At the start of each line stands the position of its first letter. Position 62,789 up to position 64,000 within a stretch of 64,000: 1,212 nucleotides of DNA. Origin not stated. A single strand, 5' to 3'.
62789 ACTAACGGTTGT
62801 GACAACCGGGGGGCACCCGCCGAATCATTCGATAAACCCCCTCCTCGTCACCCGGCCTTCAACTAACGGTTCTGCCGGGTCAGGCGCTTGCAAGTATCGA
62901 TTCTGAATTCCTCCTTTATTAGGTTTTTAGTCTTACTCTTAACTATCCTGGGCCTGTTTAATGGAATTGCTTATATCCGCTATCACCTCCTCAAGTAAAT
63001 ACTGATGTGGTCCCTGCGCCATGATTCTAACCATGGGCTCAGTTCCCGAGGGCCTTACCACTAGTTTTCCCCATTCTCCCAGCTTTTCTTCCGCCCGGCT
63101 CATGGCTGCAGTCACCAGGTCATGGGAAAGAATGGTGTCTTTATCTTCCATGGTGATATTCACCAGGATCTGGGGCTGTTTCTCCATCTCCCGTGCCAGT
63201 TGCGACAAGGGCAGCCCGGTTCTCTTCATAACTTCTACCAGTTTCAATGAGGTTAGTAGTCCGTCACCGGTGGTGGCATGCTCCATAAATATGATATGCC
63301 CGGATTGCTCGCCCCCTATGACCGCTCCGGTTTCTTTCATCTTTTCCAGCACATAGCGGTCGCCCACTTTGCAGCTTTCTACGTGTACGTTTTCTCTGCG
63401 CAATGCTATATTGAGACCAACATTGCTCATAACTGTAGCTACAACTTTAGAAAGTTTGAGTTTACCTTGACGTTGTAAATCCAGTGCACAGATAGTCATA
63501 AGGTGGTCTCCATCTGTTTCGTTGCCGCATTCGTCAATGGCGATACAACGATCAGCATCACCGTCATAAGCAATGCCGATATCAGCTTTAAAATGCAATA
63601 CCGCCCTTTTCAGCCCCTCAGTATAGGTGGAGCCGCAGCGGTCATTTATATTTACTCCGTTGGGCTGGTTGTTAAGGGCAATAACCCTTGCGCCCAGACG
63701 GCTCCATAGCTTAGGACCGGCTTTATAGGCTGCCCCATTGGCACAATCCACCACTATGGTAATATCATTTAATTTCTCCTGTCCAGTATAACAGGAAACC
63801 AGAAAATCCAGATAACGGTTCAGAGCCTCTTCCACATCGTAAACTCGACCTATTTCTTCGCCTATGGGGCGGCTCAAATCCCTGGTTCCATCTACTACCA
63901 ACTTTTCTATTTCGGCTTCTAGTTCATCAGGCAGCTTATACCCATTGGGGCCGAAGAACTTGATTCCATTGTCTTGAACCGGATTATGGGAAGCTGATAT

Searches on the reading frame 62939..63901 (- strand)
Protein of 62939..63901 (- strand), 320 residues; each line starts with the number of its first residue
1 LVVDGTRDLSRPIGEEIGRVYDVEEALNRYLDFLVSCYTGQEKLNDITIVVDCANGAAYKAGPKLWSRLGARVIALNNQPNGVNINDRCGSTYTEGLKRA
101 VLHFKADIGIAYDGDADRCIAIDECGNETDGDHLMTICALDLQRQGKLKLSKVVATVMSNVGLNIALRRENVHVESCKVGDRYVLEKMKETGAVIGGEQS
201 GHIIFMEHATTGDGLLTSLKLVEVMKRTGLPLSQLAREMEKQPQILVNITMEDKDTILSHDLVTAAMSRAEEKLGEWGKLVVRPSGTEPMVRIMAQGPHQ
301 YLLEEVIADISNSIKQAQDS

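Call 8: search_protein_families(library=pfam, proteins=[window:62939-63901:-], max_evalue=0.001)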
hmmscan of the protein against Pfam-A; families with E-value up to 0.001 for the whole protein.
window:62939-63901:- (320 aa): 3 families
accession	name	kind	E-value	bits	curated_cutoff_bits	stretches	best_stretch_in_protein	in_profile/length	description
PF02880.22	PGM_PMM_III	-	2.2e-36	124.9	20.7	1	130-239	1-112/115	Phosphoglucomutase/phosphomannomutase, alpha/beta/alpha domain III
PF00408.26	PGM_PMM_IV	-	1.6e-14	54.2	23.1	1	246-311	1-66/68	Phosphoglucomutase/phosphomannomutase, C-terminal domain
PF02879.22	PGM_PMM_II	-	2e-14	54.4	29.3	1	30-126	3-103/103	Phosphoglucomutase/phosphomannomutase, alpha/beta/alpha domain II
